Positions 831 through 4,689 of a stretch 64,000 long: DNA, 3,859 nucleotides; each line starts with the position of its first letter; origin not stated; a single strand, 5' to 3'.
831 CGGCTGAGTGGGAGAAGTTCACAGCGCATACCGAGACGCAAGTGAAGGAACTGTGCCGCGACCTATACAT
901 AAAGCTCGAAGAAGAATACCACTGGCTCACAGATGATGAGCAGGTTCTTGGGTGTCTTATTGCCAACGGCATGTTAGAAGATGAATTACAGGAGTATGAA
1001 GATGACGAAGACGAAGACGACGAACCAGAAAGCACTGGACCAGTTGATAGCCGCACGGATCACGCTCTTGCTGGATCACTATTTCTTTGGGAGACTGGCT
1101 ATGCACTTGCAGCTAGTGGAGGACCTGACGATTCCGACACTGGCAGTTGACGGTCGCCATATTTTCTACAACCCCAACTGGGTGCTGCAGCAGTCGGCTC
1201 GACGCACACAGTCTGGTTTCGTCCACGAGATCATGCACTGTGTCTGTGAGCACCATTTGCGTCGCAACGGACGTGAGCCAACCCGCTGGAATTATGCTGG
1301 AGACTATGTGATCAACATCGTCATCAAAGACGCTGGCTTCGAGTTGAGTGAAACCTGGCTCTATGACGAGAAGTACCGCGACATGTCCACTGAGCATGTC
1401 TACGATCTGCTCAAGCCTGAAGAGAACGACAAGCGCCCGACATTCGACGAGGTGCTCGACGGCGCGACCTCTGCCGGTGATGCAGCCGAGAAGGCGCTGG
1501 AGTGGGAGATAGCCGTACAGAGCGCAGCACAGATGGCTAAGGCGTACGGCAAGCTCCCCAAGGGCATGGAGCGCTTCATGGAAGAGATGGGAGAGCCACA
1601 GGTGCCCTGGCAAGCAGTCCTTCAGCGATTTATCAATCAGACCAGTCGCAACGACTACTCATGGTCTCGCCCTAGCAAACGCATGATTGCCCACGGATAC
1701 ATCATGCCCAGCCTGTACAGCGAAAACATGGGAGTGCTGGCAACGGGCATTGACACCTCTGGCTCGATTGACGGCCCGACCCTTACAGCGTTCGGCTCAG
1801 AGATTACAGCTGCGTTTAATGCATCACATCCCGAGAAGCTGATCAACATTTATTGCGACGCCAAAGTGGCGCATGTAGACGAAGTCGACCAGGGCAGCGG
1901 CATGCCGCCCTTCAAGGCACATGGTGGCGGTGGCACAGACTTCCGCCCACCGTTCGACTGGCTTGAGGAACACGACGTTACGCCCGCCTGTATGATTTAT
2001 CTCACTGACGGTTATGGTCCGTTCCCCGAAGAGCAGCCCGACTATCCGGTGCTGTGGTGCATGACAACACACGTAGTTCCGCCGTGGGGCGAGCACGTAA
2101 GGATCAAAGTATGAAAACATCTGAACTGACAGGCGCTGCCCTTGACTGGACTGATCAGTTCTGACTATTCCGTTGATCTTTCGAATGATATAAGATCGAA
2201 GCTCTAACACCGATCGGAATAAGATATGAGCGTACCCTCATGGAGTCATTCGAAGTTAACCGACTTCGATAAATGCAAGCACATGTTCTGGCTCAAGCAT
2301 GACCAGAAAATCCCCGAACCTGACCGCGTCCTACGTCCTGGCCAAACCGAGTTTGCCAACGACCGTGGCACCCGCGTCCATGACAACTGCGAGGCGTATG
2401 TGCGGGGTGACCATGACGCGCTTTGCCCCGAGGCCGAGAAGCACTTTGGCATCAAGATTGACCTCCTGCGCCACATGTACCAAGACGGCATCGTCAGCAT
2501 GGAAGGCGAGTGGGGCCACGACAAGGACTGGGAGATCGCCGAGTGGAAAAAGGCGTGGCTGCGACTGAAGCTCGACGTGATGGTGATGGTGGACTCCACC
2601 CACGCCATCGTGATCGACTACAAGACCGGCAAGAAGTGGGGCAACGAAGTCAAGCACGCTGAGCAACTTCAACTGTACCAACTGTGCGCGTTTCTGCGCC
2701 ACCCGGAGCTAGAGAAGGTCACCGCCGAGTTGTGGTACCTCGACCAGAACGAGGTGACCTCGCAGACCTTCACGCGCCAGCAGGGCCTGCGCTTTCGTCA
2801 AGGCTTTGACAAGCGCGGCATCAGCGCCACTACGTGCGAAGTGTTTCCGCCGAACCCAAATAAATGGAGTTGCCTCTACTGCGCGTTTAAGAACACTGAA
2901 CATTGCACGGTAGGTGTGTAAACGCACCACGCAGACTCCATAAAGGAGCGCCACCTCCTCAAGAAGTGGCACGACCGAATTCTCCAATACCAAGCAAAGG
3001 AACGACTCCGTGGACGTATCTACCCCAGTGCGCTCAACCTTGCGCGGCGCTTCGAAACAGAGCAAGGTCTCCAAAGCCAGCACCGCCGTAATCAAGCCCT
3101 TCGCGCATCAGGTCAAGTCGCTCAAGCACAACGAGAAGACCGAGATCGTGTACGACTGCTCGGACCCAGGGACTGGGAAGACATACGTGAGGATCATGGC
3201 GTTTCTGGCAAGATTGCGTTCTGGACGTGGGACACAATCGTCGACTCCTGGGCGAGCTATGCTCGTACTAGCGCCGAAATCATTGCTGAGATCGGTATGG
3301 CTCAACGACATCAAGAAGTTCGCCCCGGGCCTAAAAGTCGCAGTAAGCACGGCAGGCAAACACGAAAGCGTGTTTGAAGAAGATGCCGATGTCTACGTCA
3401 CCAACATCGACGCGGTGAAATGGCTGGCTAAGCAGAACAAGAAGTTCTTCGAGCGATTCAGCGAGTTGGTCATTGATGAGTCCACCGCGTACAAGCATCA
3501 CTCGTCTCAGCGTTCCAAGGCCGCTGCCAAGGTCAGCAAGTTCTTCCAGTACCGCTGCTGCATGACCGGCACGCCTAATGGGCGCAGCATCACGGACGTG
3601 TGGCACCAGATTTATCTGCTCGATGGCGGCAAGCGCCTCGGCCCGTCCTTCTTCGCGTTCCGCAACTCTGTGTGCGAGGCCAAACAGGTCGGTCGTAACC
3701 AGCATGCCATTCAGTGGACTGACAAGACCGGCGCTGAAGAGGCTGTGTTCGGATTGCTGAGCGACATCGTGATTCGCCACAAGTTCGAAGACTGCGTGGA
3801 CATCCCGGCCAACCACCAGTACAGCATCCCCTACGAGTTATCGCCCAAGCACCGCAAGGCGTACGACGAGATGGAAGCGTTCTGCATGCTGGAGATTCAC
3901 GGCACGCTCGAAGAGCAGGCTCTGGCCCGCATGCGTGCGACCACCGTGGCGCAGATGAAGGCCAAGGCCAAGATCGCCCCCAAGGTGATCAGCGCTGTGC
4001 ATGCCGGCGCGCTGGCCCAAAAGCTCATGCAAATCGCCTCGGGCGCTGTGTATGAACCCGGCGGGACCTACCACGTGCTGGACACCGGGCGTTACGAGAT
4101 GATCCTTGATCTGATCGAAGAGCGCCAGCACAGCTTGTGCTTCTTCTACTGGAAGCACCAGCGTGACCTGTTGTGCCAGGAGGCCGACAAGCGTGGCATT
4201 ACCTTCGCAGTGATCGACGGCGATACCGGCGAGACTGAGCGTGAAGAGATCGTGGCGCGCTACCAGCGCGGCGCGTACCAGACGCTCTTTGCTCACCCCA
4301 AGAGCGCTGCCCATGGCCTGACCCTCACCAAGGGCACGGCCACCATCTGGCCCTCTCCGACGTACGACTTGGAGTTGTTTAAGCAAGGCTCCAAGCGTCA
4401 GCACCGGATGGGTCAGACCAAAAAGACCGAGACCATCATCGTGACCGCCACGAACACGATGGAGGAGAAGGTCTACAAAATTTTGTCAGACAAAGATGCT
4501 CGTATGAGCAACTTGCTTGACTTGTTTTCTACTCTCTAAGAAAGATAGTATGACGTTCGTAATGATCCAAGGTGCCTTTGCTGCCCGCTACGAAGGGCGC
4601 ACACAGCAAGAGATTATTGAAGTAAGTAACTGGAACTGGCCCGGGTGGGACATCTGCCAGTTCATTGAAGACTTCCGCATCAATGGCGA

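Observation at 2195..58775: Genome-wide asymmetric 13-bp motif always oriented with transcription (stoperator-like regulatory system)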

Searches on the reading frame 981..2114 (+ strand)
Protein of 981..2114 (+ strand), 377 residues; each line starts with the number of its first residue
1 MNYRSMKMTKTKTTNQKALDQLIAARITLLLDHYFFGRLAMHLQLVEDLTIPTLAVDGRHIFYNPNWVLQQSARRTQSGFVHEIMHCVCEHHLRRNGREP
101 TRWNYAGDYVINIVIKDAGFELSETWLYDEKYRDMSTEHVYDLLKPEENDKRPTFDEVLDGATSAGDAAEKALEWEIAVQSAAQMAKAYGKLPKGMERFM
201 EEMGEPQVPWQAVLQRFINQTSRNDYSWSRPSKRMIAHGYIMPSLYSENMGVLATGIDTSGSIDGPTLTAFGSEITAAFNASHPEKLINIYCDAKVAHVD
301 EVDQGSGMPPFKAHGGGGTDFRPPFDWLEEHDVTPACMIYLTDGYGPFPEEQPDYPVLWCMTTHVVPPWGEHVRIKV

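Call 6: search_protein_families(library=pfam, proteins=[window:981-2114:+])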
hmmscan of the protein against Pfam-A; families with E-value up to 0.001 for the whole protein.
window:981-2114:+ (377 aa): 2 families
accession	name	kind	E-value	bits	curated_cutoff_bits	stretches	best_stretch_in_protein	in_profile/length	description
PF13203.12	DUF2201_N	-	1e-41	143.8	23.2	2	22-145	6-135/271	Putative metallopeptidase domain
PF09967.15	DUF2201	-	8e-22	78.1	26.4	1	253-375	1-122/123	VWA-like domain (DUF2201)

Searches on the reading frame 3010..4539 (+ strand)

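Call 6: search_protein_families(library=pfam, proteins=[window:3010-4539:+])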
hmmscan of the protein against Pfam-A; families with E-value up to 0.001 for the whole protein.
window:3010-4539:+ (509 aa): 4 families
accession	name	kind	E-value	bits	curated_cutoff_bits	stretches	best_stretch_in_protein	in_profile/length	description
PF00176.29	SNF2-rel_dom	-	1e-19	71.2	24.9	1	50-299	23-252/290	SNF2-related domain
PF04851.21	ResIII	-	1.9e-11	44.6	22.5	1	50-190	29-163/164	Type III restriction enzyme, res subunit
PF00270.35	DEAD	-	4.1e-09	36.8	26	1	34-196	4-166/167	DEAD/DEAH box helicase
PF00271.37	Helicase_C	-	2.5e-08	34.6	23.5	1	362-468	3-110/110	Helicase conserved C-terminal domain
